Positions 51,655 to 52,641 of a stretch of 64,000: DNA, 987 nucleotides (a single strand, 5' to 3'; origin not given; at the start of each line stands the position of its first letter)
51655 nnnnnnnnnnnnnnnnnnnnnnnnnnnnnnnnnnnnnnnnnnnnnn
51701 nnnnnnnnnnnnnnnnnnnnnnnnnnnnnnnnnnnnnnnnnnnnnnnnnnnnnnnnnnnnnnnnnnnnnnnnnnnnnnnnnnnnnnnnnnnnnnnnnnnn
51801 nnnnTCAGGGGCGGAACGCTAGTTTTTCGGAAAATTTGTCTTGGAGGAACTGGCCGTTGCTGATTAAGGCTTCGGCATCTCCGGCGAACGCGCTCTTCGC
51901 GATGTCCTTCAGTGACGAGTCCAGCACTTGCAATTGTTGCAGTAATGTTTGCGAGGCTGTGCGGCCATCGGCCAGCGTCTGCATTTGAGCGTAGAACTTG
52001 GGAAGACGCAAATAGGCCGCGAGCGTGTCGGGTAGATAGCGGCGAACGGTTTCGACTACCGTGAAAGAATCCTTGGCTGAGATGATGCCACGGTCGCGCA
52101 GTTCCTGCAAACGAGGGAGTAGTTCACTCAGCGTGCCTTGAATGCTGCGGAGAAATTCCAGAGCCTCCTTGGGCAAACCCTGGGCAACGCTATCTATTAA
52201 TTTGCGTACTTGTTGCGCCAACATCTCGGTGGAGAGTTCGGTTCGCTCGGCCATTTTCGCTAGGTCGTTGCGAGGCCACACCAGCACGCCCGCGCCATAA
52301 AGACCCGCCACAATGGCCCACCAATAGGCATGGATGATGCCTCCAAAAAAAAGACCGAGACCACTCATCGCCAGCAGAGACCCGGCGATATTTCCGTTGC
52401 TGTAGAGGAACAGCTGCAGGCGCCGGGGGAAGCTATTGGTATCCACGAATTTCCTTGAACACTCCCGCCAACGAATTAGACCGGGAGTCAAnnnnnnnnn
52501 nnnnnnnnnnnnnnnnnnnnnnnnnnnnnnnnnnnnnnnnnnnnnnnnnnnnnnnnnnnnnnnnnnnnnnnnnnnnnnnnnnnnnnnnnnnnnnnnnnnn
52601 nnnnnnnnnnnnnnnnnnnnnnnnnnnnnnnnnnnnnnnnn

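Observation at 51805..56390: Four-gene TelA / XpaC-like operon with two extracytoplasmic solute-binding-fold proteins, one fused to a VWA-MIDAS domain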

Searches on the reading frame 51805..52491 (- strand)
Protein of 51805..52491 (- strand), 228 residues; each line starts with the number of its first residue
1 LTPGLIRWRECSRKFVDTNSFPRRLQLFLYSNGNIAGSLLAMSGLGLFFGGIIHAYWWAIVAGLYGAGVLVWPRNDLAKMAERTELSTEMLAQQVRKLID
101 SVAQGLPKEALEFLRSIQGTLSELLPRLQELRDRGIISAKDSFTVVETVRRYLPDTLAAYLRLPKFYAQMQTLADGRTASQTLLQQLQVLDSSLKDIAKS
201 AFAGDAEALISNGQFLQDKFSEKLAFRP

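Call 3: search_protein_families(library=pfam, proteins=[window:51805-52491:-], max_evalue=0.1)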
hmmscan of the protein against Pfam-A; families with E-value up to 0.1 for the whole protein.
window:51805-52491:- (228 aa): 1 family
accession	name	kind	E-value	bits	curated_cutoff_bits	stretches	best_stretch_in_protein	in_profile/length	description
PF22281.1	DUF6959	-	0.0074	16.9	27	0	186-226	34-74/88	Family of unknown function (DUF6959)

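Call 4: search_protein_families(library=ncbifam, proteins=[window:51805-52491:-], max_evalue=0.1)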
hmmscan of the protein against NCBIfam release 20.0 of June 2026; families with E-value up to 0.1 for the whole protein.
window:51805-52491:- (228 aa): 0 families

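Call 8: search_protein_families(library=padloc, proteins=[window:51805-52491:-], max_evalue=0.1)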
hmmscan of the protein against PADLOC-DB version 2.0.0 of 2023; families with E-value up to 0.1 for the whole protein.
window:51805-52491:- (228 aa): 1 family
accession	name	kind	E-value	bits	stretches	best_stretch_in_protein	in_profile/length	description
PDLC03137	Specificity_I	-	0.029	11.5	1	155-216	272-332/364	Type I specificity subunit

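Call 12: find_homologous_proteins(query=window:51805-52446:-)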
Query window:51805-52446:- (213 aa): 391 proteins with E <= 0.001 among 1223 candidates; the best 120 are listed.
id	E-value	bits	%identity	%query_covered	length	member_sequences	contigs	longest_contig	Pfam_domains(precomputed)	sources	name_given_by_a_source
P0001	3.8e-132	456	100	100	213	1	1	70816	-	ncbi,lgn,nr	ncbi:MAG TPA: hypothetical protein VGP62_18690 [Bryobacteraceae bacterium]|nr:hypothetical protein [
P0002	8.6e-132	455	100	100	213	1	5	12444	-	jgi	jgi:hypothetical protein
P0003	6.3e-131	452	99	100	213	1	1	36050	-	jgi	jgi:hypothetical protein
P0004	3.3e-127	440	96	100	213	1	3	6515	-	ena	-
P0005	4.5e-127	439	95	100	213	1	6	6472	-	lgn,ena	-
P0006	6.9e-127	439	95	100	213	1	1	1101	-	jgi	jgi:hypothetical protein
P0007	7.6e-127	438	95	100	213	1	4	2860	-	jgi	jgi:hypothetical protein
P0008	1.0e-126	438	95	100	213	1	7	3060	-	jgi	jgi:hypothetical protein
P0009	3.1e-126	436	95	100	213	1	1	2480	-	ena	-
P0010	9.1e-126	435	94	100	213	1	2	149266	-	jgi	jgi:hypothetical protein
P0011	9.8e-126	435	94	100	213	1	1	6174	-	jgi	jgi:hypothetical protein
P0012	5.4e-125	432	94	100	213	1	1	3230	-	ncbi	-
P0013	1.3e-122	425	93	99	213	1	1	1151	-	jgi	jgi:hypothetical protein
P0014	2.5e-118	411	89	99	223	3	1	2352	-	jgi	-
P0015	3.7e-116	404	88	100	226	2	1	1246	-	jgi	-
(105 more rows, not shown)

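Call 40: predict_structure(alignment_id=A2)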
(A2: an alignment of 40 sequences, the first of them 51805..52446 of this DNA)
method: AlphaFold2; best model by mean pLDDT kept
length: 213 residues; sequences in the alignment: 40
mean_pLDDT: 69.5   pTM: 0.61
mean pLDDT of the five models: 69.5, 67.3, 56.3, 53.1, 51.4
residues with pLDDT >= 90: 28; 70-90: 103; 50-70: 22; < 50: 60
segments of 3 or more residues with pLDDT < 50: 1-23, 28-31, 41-43, 46-71
pLDDT, mean of each block of 10 residues (from residue 1): 42 44 49 52 47 38 39 70 83 90 91 85 75 80 81 78 87 92 90 86 70 46
secondary structure, 60 per line:
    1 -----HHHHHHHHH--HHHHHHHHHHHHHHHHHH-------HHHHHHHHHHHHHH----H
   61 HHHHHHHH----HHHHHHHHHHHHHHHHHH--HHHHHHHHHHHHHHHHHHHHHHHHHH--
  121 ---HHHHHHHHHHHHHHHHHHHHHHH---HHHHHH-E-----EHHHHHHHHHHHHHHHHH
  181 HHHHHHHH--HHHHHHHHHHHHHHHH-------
elements in order: H6-14 H17-34 H42-55 H60-68 H73-90 H93-118 H124-146 H150-155 H164-188 H191-206

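Call 41: search_protein_representatives(alignment_id=A2)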
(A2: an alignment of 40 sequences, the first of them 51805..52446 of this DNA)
Query: 40 sequences, 213 profile positions. Proteins with E-value up to 0.001 (for the whole library): 1106; up to 1e-10: 464; up to 1e-30: 68. The best 150 are listed.
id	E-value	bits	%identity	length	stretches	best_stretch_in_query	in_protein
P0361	6.6e-104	362.3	-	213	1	2-213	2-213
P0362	9.4e-68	244.1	-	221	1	5-211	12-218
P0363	1.9e-66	239.8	-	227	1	3-135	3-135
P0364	3.1e-65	235.9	-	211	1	3-208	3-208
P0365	7.0e-64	231.5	-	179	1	25-167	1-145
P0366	8.1e-60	218.2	-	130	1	84-213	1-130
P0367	1.1e-50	188.3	-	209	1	3-207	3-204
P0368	1.4e-50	188.0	-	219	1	3-206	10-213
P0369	3.9e-49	183.3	-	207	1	7-209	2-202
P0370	5.5e-49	182.8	-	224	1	4-206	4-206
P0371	2.0e-48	181.0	-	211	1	1-206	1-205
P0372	2.6e-47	177.3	-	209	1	7-206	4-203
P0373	6.4e-47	176.0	-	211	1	3-206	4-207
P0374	9.3e-47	175.5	-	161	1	94-192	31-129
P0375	1.0e-46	175.4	-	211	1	4-206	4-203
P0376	2.2e-46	174.3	-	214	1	7-207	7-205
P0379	2.2e-44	167.7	-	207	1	7-207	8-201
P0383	2.1e-42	161.3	-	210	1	7-206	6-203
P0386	8.6e-42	159.3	-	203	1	8-206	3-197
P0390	2.3e-38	148.1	-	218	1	4-206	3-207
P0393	5.5e-38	146.9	-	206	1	6-211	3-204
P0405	2.3e-35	138.3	-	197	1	10-211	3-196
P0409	2.4e-34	135.0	-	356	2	79-208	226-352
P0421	2.7e-32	128.2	-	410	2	70-208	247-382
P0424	5.4e-32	127.3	-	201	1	8-211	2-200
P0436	3.8e-29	118.0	-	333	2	80-206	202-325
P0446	1.5e-27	112.8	-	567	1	6-207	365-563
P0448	2.7e-27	111.9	-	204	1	13-206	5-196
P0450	3.8e-27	111.4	-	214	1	12-207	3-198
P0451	6.7e-27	110.6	-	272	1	7-207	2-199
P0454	1.2e-26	109.8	-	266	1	75-208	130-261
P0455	2.0e-26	109.1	-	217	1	2-207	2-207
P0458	2.3e-26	108.9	-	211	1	8-207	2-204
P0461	3.0e-26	108.5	-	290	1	10-207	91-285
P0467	5.1e-25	104.5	-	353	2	87-207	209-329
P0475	3.1e-24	101.9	-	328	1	9-206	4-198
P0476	5.1e-24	101.2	-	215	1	7-206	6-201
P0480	2.0e-23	99.3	-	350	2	79-207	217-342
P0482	5.1e-23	97.9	-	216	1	40-206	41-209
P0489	1.4e-22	96.5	-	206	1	7-208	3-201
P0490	2.5e-22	95.7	-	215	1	13-210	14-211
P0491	2.9e-22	95.5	-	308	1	78-208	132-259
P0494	3.8e-22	95.1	-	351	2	60-208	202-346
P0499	1.3e-21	93.4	-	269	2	71-206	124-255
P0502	2.1e-21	92.7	-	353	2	134-208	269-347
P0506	5.5e-21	91.3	-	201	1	13-208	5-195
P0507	6.3e-21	91.1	-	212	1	13-206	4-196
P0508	7.7e-21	90.8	-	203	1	9-208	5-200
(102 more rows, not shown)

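Call 45: search_protein_families(library=pfam, alignment_id=A4, max_evalue=0.01)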
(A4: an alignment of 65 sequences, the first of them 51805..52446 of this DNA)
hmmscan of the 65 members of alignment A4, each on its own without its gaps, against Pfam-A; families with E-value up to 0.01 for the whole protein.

A. member 1, window:51805-52446:- (213 aa): 1 family
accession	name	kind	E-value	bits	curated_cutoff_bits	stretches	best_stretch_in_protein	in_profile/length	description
PF22281.1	DUF6959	-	0.0059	17.2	27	0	171-211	34-74/88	Family of unknown function (DUF6959)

B. families by the number of members that match (of 65 scanned): 9 families
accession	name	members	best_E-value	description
PF04024.17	PspC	4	2e-20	PspC domain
PF17114.10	Nod1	1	0.0002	Gef2-related medial cortical node protein Nod1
PF12731.12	Mating_N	1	0.0003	Mating-type protein beta 1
PF07916.16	TraG_N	1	0.0025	TraG-like protein, N-terminal region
PF18215.6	Rtt106_N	1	0.003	Histone chaperone Rtt106 N-terminal domain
PF21390.2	Irp3-like_C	1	0.0035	Thiazolinyl imine reductase Irp3-like, C-terminal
PF22281.1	DUF6959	1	0.0059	Family of unknown function (DUF6959)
PF13567.11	DUF4131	1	0.0087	Domain of unknown function (DUF4131)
PF23933.1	DUF7269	1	0.0092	Family of unknown function (DUF7269)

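Call 55: search_protein_families(library=pfam, alignment_id=A4, max_evalue=10)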
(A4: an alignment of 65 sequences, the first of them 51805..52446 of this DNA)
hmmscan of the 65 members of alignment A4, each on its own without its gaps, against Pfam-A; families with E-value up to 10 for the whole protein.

A. member 1, window:51805-52446:- (213 aa): 4 families
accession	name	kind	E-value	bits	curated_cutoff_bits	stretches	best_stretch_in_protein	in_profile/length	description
PF22281.1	DUF6959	-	0.0059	17.2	27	1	171-211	34-74/88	Family of unknown function (DUF6959)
PF18090.7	SoPB_HTH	-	0.14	12.8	27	1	60-83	20-45/75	Centromere-binding protein HTH domain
PF22451.2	NirdL-like_HTH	-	0.19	11.8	27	1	107-122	31-46/47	Siroheme decarboxylase NirDL-like HTH domain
PF10224.14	DUF2205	-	0.53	10.9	26.7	1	160-203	13-58/75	Short coiled-coil protein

B. families by the number of members that match (of 65 scanned): 98 families (the first 25 are shown)
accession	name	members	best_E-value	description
PF11239.13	DUF3040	7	0.019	Protein of unknown function (DUF3040)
PF04024.17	PspC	4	2e-20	PspC domain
PF10224.14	DUF2205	4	0.19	Short coiled-coil protein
PF18215.6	Rtt106_N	2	0.003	Histone chaperone Rtt106 N-terminal domain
PF22281.1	DUF6959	2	0.0059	Family of unknown function (DUF6959)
PF22181.1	TarS_linker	2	0.056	Glycosyl transferase TarS linker domain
PF07332.16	Phage_holin_3_6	2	0.071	Putative Actinobacterial Holin-X, holin superfamily III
PF22180.2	RH3_dom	2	0.078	RH3 domain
PF12095.13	CRR7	2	0.18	Protein CHLORORESPIRATORY REDUCTION 7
PF05130.17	FlgN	2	0.29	FlgN protein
PF17114.10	Nod1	1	0.0002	Gef2-related medial cortical node protein Nod1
PF12731.12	Mating_N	1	0.0003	Mating-type protein beta 1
PF07916.16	TraG_N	1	0.0025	TraG-like protein, N-terminal region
PF21390.2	Irp3-like_C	1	0.0035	Thiazolinyl imine reductase Irp3-like, C-terminal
PF13567.11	DUF4131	1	0.0087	Domain of unknown function (DUF4131)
PF10112.14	Halogen_Hydrol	1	0.018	5-bromo-4-chloroindolyl phosphate hydrolysis protein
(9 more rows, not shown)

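Call 58: search_protein_families(library=pfam, proteins=[P0450, P0507, P0490, P0482, P0393, P0489, P0424, P0508, P0386, P0455], max_evalue=1)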
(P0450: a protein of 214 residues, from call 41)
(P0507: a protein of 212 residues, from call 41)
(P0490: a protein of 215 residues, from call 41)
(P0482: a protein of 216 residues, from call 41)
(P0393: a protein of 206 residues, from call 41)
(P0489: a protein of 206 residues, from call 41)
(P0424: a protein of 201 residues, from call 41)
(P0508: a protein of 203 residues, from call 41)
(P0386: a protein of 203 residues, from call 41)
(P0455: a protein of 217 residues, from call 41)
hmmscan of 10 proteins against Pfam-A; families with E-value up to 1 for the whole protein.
P0450 (214 aa): 2 families
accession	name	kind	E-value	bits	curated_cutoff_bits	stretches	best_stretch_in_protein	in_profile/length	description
PF11699.14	CENP-C_C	-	0.053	14.2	29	1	93-125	43-75/85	Mif2/CENP-C like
PF02269.22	TFIID-18kDa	-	0.13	12.8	27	1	67-123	23-82/93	Transcription initiation factor IID, 18kD subunit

P0507 (212 aa): 1 family
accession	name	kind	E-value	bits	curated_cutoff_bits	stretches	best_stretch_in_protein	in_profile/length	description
PF06464.16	DMAP_binding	-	0.093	14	27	1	79-99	2-22/111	DMAP1-binding Domain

P0490 (215 aa): 0 families

P0482 (216 aa): 6 families
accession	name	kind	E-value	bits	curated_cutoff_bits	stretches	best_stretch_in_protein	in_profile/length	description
PF07916.16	TraG_N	-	0.0025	17.3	36.1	1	17-78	349-413/462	TraG-like protein, N-terminal region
PF13567.11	DUF4131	-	0.0087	16.2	31.6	1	25-76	8-62/165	Domain of unknown function (DUF4131)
PF08650.15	DASH_Dad4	-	0.053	14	29.8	1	102-140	16-54/71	DASH complex subunit Dad4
PF08279.18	HTH_11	-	0.083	13.2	25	1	69-97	8-35/55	HTH domain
PF22491.1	DUF6988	-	0.12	12.6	27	0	57-112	37-95/167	Family of unknown function (DUF6988)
PF12095.13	CRR7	-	0.18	12.6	25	1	74-113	20-58/84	Protein CHLORORESPIRATORY REDUCTION 7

P0393 (206 aa): 6 families
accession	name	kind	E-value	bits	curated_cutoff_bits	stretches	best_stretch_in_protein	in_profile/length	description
PF04748.18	Polysacc_deac_2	-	0.033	13.7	27.5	1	66-112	154-200/212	Divergent polysaccharide deacetylase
PF07275.16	ArdA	-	0.14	13.3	27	1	68-152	62-143/155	Antirestriction protein (ArdA)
PF18121.7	TFA2_Winged_2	-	0.2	11.8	26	0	76-115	2-39/60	TFA2 Winged helix domain 2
PF05130.17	FlgN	-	0.34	11.8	30.5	0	155-183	43-71/147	FlgN protein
PF16702.10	DUF5063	-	0.45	11.3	27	0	105-188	52-136/167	Domain of unknown function (DUF5063)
PF10224.14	DUF2205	-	0.54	10.8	26.7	0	153-195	13-57/75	Short coiled-coil protein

P0489 (206 aa): 4 families
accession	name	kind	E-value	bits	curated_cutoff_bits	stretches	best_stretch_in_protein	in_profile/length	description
PF24163.2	HCP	-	0.028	15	27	1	78-202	9-134/169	Head completion protein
PF15784.10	GPS2_interact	-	0.032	15.1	27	1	141-201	12-67/92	G-protein pathway suppressor 2-interacting domain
PF06103.16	DUF948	-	0.11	13.2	37.2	0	53-124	18-88/89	Bacterial protein of unknown function (DUF948)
PF10875.13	DUF2670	-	0.13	12.8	25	1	36-89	22-76/145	Protein of unknown function (DUF2670)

P0424 (201 aa): 0 families

P0508 (203 aa): 0 families

P0386 (203 aa): 0 families

P0455 (217 aa): 0 families

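Call 59: fold_search(model_id=the predicted structure, library=pdb)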
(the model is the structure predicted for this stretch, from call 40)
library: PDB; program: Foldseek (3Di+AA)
matches with E <= 10: 427; with E <= 0.001: 0
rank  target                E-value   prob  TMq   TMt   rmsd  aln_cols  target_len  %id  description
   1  9y59_F                1.3e-01  0.60  0.21  0.26  16.6       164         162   16  Crystal structure of CSD20f3B, a designed switching binder to CSD20f3A (released 2025-09-17)
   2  2jsw_MODEL_1_A        1.4e-01  0.75  0.29  0.31  10.7       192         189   16  Solution Structure of the R13 Domain of Talin (released 2008-01-29)
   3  9y0i_A                1.8e-01  0.57  0.19  0.25  14.3       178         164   12  Crystal structure of designed switching homodimer CSD20f3A (released 2025-09-10)
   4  5cwo_A                1.9e-01  0.57  0.23  0.23  15.2       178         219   11  Crystal structure of de novo designed helical repeat protein DHR76 (released 2015-12-16)
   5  4h8s_C                1.9e-01  0.33  0.21  0.13  30.0       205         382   16  Crystal structure of human APPL2BARPH domain (released 2012-10-17)
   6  4avm                  3.3e-01  0.28  0.22  0.20  30.6       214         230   13  Crystal structure of the N-BAR domain of human bridging integrator 2. (released 2012-06-20)
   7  4q9v_B                3.3e-01  0.25  0.20  0.22  15.5       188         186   12  Crystal structure of TIPE3 (released 2014-10-22)
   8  6n4n_F                3.5e-01  0.44  0.23  0.25  17.9       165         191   11  Crystal structure of the designed protein DNCR2/danoprevir/NS3a complex (released 2019-09-11)
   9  5cwf_A                3.6e-01  0.47  0.23  0.27  17.7       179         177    8  Crystal structure of de novo designed helical repeat protein DHR8 (released 2015-12-16)
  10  1r0d_A                5.3e-01  0.20  0.20  0.21  14.4       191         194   10  HIP1R THATCH DOMAIN CORE (released 2004-07-06)
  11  7udm_A                5.9e-01  0.33  0.23  0.19  16.8       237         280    8  Crystal structure of designed helical repeat protein RPB_PLP1_R6 in alternative conformation 1 (with peptide) (released 2023-03-22)
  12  5cwf_D                5.9e-01  0.23  0.20  0.23  15.1       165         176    8  Crystal structure of de novo designed helical repeat protein DHR8 (released 2015-12-16)
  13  7udj_H                6.1e-01  0.23  0.19  0.21  14.6       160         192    9  Crystal structure of designed helical repeat protein RPB_PEW3_R4 bound to PAWx4 peptide (released 2023-03-22)
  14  8j1w                  6.4e-01  0.41  0.25  0.28   9.4       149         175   17  A near-infrared fluorescent protein of de novo backbone design (released 2023-10-04)
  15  9k80_A                6.8e-01  0.69  0.32  0.28  14.8       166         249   14  Cryo-EM structure of designed zinc-induced filament Fiber-n6-Zn1-HEHE-5 (released 2025-10-29)
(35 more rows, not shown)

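Call 67: find_encoding_contigs(protein=P0450, flank=6000, max_places=3)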
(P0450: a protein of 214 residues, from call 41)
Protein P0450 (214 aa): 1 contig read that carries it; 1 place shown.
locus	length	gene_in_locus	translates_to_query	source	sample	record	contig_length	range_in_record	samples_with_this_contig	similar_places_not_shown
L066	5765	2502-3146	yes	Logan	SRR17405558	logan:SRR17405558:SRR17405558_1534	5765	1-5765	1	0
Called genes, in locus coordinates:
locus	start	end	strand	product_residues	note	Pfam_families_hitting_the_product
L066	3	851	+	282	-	?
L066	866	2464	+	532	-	PF13531:SBP_bac_11, PF13768:VWA_3 (weak), PF00092:VWA, PF13519:VWA_2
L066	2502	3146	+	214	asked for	-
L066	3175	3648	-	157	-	-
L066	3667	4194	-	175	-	PF01625:PMSR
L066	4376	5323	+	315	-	-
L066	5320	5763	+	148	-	?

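Call 68: find_encoding_contigs(protein=P0421, flank=6000, max_places=3)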
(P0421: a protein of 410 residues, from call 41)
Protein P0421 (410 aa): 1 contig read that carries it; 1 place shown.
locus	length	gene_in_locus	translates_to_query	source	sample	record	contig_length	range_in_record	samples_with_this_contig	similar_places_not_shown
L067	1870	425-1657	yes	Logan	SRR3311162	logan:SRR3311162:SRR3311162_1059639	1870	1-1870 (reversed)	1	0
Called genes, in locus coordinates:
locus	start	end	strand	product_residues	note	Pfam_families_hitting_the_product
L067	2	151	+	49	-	?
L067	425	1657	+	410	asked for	PF04024:PspC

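Call 69: find_encoding_contigs(protein=P0409, flank=7000, max_places=3)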
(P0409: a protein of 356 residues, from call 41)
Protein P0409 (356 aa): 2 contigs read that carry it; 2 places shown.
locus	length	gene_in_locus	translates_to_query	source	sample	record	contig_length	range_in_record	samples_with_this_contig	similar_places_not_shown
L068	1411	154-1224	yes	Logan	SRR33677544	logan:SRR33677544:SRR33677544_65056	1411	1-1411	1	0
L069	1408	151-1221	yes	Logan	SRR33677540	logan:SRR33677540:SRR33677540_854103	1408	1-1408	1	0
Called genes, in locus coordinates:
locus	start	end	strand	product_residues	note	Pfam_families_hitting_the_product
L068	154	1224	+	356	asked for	PF04024:PspC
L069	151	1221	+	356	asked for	PF04024:PspC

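Call 70: find_encoding_contigs(protein=P0480, flank=7000, max_places=3)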
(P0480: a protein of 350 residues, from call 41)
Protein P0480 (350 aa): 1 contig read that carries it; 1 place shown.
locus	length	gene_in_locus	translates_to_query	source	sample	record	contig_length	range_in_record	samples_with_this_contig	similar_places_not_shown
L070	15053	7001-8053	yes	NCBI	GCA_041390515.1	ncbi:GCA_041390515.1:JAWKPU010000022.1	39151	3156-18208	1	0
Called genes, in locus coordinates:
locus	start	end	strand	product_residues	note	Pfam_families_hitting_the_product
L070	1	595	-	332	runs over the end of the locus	PF01546:Peptidase_M20, PF07687:M20_dimer (weak)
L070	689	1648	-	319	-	PF13280:WYL (faint), PF25583:WCX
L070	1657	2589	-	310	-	-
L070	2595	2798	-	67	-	-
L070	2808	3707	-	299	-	PF00070:Pyr_redox (faint), PF00743:FMO-like, PF00890:FAD_binding_2 (faint), PF01134:GIDA (faint), PF01266:DAO (faint), PF07992:Pyr_redox_2, PF13738:Pyr_redox_3, PF13434:Lys_Orn_oxgnase, +2 more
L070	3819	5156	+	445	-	PF02878:PGM_PMM_I, PF02879:PGM_PMM_II, PF02880:PGM_PMM_III, PF00408:PGM_PMM_IV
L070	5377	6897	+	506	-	PF06253:MTTB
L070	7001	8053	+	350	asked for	PF04024:PspC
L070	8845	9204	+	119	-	-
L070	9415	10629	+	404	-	PF05816:TelA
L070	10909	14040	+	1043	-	PF04932:Wzy_C, PF13727:CoA_binding_3, PF02397:Bac_transf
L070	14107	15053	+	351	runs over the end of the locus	PF00483:NTP_transferase, PF12804:NTP_transf_3 (weak), PF22640:ManC_GMP_beta-helix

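Call 71: find_encoding_contigs(protein=P0494, flank=7000, max_places=3)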
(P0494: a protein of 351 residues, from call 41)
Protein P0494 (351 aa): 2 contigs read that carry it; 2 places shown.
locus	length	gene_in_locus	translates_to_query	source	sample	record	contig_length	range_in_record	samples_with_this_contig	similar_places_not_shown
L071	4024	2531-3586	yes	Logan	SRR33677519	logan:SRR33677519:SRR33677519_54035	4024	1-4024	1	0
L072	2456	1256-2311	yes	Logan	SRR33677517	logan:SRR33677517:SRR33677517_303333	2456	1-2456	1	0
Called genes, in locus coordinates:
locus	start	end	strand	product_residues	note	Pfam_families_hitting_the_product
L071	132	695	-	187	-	PF13328:HD_4, PF01966:HD (weak)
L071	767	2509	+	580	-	PF13576:Pentapeptide_3 (faint), PF23894:LD_SV2 (faint), PF13599:Pentapeptide_4, PF00805:Pentapeptide (weak)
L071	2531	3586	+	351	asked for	-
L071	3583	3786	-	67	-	-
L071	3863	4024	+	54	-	?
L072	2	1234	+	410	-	?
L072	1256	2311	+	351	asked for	-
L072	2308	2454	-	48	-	?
